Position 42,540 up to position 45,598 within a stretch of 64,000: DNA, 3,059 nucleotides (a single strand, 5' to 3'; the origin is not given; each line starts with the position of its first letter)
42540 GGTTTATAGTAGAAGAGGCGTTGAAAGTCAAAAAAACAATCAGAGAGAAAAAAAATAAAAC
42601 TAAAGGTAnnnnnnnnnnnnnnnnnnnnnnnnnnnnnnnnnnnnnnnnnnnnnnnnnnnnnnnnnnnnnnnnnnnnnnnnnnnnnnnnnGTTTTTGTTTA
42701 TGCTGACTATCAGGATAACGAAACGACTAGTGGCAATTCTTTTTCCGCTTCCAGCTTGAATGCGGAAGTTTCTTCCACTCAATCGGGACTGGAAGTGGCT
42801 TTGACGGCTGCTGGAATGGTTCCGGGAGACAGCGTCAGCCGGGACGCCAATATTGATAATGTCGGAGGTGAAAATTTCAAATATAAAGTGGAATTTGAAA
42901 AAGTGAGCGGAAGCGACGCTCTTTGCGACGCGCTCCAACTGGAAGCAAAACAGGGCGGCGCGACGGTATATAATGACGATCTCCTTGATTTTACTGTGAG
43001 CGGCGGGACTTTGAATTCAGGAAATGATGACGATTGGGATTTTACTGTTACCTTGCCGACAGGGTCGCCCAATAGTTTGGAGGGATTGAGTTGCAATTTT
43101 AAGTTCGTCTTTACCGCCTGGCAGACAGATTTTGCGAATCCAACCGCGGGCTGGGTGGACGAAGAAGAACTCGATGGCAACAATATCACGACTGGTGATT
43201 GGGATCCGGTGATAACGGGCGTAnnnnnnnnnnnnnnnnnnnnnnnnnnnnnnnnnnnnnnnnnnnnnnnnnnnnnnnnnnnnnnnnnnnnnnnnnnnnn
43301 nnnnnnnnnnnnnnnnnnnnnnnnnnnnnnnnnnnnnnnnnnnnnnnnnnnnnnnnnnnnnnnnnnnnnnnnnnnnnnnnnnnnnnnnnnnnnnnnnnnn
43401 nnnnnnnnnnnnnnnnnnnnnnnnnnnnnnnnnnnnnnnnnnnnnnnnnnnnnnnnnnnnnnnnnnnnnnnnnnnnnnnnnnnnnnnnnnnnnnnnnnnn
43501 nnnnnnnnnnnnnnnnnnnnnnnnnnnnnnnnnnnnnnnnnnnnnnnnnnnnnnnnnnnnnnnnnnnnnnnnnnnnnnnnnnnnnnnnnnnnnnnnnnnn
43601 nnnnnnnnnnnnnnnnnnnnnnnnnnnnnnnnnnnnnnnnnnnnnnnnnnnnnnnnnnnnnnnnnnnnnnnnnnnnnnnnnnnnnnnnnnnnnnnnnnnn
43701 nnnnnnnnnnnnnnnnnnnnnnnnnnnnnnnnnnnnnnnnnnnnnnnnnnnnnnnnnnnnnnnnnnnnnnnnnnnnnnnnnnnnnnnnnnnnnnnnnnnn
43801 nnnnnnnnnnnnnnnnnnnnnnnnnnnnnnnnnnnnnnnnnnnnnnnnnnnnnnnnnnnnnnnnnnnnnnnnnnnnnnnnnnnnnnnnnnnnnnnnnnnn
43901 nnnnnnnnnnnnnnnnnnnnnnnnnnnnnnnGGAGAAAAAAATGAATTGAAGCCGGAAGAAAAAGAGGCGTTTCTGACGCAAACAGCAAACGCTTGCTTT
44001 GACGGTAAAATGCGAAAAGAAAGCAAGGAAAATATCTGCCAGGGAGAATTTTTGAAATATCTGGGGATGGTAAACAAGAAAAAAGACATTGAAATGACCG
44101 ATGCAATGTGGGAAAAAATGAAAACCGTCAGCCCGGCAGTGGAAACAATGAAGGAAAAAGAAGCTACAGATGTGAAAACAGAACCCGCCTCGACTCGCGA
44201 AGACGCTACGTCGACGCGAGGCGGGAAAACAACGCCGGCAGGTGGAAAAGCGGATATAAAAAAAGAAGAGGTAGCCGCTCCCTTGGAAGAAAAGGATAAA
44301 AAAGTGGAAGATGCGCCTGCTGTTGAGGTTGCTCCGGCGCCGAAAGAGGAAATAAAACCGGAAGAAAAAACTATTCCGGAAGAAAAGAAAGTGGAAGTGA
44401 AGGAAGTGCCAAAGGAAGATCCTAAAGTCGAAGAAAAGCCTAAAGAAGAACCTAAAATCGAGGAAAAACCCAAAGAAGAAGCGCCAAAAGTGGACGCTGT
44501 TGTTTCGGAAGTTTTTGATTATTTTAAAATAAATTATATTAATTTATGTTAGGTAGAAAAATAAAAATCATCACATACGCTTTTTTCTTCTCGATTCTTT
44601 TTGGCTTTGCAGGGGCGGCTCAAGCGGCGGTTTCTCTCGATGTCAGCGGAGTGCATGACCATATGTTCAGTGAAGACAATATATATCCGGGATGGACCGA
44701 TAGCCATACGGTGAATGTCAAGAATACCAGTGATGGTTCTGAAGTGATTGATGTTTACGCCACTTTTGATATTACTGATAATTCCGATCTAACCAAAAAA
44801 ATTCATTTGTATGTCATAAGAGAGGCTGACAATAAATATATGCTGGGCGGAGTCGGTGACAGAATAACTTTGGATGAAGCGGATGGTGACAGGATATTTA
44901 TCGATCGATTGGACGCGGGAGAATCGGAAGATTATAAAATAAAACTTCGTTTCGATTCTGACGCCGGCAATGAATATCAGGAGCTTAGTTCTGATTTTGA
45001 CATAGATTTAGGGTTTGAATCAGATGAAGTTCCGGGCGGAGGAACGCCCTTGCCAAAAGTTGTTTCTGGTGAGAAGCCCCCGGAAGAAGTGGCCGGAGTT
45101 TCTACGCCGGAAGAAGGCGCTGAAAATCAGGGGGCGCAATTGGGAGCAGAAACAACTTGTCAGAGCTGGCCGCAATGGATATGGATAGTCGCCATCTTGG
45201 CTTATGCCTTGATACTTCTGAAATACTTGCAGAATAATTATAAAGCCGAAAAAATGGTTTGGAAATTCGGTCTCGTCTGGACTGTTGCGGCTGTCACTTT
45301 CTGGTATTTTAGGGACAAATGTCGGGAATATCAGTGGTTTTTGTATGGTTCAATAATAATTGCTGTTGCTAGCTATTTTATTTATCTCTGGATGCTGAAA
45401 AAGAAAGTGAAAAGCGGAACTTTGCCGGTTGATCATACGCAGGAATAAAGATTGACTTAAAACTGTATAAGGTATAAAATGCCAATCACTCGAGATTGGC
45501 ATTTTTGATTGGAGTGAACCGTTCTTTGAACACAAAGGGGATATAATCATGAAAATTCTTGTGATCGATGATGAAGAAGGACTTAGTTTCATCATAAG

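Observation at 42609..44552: Modular SipW-substrate adhesin: Fn3-like + lamin-tail domain + low-complexity (PKEE)n tail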

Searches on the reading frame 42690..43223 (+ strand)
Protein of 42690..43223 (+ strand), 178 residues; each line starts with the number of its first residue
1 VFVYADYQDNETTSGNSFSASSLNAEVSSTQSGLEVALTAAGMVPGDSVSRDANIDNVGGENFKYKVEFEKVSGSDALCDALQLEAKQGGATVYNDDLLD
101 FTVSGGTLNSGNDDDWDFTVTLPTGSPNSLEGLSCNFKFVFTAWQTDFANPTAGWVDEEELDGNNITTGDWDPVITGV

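Call 25: search_solved_structures(query=A3, max_evalue=10, show_alignments=3)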
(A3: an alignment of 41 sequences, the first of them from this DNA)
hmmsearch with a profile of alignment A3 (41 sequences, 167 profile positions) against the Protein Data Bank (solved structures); distinct sequences matched with E-value up to 10: 8.
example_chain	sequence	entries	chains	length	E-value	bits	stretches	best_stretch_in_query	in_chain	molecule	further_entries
8aur_A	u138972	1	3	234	0.0042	20.6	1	7-59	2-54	Major biofilm matrix component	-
5of1_A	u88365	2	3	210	0.007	19.9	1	12-59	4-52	Spore coat-associated protein N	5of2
2ij9_A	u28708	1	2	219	0.89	13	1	27-84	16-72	Uridylate kinase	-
5ty7_A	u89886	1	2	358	1.1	12.8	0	37-88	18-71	Penicillin-binding protein 4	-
5tw8_A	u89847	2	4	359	1.1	12.8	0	37-88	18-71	Penicillin-binding protein 4 | Penicillin binding protein 4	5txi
7kcv_A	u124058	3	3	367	1.1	12.7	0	36-88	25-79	Penicillin-binding protein 4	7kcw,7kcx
1tvf_A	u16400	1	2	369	1.1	12.7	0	36-88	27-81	penicillin binding protein 4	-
6c39_A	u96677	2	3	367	1.2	12.6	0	36-88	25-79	Serine-type D-Ala-D-Ala carboxypeptidase | Penicillin-binding protein 4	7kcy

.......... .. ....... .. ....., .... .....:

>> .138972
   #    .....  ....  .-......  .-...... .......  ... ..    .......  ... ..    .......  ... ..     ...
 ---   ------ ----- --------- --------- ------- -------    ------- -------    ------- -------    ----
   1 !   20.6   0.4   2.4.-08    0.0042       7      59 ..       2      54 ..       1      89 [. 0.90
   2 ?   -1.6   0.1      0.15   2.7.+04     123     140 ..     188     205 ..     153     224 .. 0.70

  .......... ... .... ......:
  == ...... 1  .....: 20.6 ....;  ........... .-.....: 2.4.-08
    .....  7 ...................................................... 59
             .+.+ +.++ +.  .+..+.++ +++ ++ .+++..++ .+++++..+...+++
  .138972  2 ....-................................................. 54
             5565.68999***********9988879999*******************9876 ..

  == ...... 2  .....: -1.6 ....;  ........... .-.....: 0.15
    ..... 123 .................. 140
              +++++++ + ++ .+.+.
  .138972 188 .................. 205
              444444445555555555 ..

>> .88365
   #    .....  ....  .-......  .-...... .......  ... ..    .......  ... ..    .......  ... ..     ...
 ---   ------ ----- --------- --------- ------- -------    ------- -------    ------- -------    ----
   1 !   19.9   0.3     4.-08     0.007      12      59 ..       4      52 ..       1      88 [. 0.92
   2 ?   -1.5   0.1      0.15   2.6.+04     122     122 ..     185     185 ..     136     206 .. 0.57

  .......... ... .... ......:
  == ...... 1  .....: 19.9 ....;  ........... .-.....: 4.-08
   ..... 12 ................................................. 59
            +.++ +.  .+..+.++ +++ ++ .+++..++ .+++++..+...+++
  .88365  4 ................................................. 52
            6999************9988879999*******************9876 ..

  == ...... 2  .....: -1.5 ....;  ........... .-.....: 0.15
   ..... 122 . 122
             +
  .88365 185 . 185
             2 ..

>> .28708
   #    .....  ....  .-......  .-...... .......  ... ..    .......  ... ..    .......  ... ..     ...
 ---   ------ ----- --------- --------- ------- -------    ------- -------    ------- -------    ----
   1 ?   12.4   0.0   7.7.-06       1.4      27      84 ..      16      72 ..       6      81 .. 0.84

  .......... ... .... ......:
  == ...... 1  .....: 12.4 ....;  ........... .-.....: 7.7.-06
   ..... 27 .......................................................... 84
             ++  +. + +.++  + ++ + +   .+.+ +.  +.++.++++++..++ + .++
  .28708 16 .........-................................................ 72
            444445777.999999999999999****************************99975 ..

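Call 26: search_protein_families(library=pfam, alignment_id=A3, max_evalue=0.01)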
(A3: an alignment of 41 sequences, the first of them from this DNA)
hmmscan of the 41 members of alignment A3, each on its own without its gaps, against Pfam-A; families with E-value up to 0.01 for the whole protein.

A. member 1, seq(178 aa): 0 families

B. families by the number of members that match (of 41 scanned): 2 families
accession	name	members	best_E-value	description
PF12389.13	Peptidase_M73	17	9.8e-08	Camelysin metallo-endopeptidase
PF19586.5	DUF6093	1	0.0069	Family of unknown function (DUF6093)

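Call 42: predict_structure(alignment_id=A3)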
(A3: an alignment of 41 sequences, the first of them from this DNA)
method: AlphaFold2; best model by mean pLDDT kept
length: 178 residues; sequences in the alignment: 41
mean_pLDDT: 89.4   pTM: 0.83
mean pLDDT of the five models: 89.4, 88.5, 87.4, 87.4, 87.3
residues with pLDDT >= 90: 139; 70-90: 15; 50-70: 11; < 50: 13
segments of 3 or more residues with pLDDT < 50: 1-3, 7-12
pLDDT, mean of each block of 10 residues (from residue 1): 45 54 94 79 96 97 98 98 98 98 98 98 97 98 97 95 96 70
secondary structure, 60 per line:
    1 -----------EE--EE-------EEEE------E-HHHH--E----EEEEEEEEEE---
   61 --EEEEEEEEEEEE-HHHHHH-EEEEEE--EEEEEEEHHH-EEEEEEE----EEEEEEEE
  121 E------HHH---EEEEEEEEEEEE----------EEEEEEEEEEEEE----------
elements in order: E25-28 H37-40 E48-57 E63-74 H76-81 E83-88 E91-97 E102-108 E113-121 E134-145 E156-168

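Call 44: fold_search(model_id=the predicted structure, library=pdb)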
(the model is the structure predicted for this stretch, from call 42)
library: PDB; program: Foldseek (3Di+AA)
matches with E <= 10: 1766; with E <= 0.001: 23
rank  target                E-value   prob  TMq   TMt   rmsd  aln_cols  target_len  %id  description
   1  8aur_A                7.2e-05  1.00  0.58  0.46  11.1       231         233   12  Cryo-EM structure of a TasA fibre (released 2022-11-30)
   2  5cl2_B                1.1e-04  1.00  0.34  0.27   8.9       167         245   15  Crystal structure of Spo0M, sporulation control protein, from Bacillus subtilis. (released 2015-12-16)
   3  5cl2_A                1.4e-04  1.00  0.35  0.27  10.7       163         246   14  Crystal structure of Spo0M, sporulation control protein, from Bacillus subtilis. (released 2015-12-16)
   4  7fe0_A                1.5e-04  1.00  0.46  0.44   7.0       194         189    8  AvmM Catalyzes Macrocyclization in Alchivemycin A Biosynthesis (released 2021-09-01)
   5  4b5z                  1.7e-04  1.00  0.47  0.29   5.8       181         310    9  Structure of the apo-rFnBPA(189-505) from Staphylococcus aureus (released 2013-10-09)
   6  9uvm                  2.8e-04  0.99  0.31  0.17   8.5       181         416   14  The SeMet pili protein of Streptococcus Sanguinis (released 2026-01-21)
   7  6fvi                  3.0e-04  1.00  0.44  0.54   9.7       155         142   10  ASH / PapD-like domain of human CEP192 (PapD-like domain 7) (released 2019-03-20)
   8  7p4l_C                3.9e-04  1.00  0.36  0.17   5.8       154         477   14  Crystal structure of the trimeric ectodomain of archaeal Fusexin1 (Fsx1) (released 2022-07-13)
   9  3hrz_B                4.1e-04  1.00  0.37  0.29  17.1       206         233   11  Cobra Venom Factor (CVF) in complex with human factor B (released 2009-07-07)
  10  8b5l_q                4.6e-04  1.00  0.44  0.50   8.4       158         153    8  Cryo-EM structure of ribosome-Sec61-TRAP (TRanslocon Associated Protein) translocon complex (released 2023-03-01)
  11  3frp_G                4.8e-04  0.99  0.34  0.29  16.8       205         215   11  Crystal Structure of Cobra Venom Factor, a Co-factor for C3- and C5 convertase CVFBb (released 2009-04-28)
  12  6byg_A                5.7e-04  1.00  0.31  0.08   8.9       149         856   14  Crystal structure of the nucleophile mutant (E575A) of the GH2 exo-beta-mannanase from Xanthomonas axonopodis pv. citr (released 2018-07-18)
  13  4gej_H                5.7e-04  1.00  0.37  0.44  12.4       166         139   14  N-terminal domain of VDUP-1 (released 2013-02-27)
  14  4r7x_A                5.7e-04  0.99  0.34  0.38  13.7       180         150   12  Crystal structure of N-lobe of human ARRDC3(1-180) (released 2014-10-01)
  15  1wcq_A                6.0e-04  1.00  0.39  0.14   4.4       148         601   14  Mutagenesis of the Nucleophilic Tyrosine in a Bacterial Sialidase to Phenylalanine. (released 2005-10-12)
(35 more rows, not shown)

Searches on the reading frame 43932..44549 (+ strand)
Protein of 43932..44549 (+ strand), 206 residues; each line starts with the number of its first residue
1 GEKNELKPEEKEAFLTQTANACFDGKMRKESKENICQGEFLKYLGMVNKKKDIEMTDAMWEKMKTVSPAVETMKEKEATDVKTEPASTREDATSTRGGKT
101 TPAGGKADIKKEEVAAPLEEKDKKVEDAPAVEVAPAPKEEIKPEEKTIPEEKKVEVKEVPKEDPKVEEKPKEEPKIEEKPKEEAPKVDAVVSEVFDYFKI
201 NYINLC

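Call 53: search_protein_families(library=pfam, proteins=[window:43932-44549:+], max_evalue=10)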
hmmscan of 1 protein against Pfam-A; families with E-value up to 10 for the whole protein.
seq(206 aa): 2 families
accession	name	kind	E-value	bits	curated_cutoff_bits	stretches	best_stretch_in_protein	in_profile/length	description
PF08628.17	Nexin_C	-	0.12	13.2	22.3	1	13-82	12-73/110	Sorting nexin C terminal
PF06459.17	RR_TM4-6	-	0.96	9.6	25.1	1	63-201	25-169/277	Ryanodine Receptor TM 4-6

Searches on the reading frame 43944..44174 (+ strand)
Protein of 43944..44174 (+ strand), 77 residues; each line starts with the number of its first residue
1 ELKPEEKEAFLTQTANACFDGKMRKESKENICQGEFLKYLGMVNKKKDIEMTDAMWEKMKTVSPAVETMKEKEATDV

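Call 71: search_protein_representatives(protein=window:43944-44174:+)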
Query: 77 residues. Proteins with E-value up to 0.001 (for the whole library): 5; up to 1e-10: 0; up to 1e-30: 0. The best 5 are listed.
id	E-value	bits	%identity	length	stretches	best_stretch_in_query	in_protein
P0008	9.9e-07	44.7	46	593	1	4-60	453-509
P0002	3.1e-06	43.2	46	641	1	1-65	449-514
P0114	1.1e-04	38.3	46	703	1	5-60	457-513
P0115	1.5e-04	37.9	34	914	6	12-39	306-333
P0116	6.8e-04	35.8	46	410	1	2-53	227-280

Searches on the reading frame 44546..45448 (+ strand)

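Call 3: search_protein_families(library=pfam, proteins=[window:44546-45448:+], max_evalue=0.1)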
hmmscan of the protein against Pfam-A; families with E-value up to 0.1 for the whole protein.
window:44546-45448:+ (300 aa): 0 families

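Call 4: search_protein_families(library=ncbifam, proteins=[window:44546-45448:+], max_evalue=0.1)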
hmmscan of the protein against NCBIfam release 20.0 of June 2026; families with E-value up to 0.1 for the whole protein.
window:44546-45448:+ (300 aa): 1 family
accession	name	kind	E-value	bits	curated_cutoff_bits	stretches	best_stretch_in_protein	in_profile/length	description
NF058647.1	lipo_LytA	equivalog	0.068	13.4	110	0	7-67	3-66/107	acidic lipoprotein LytA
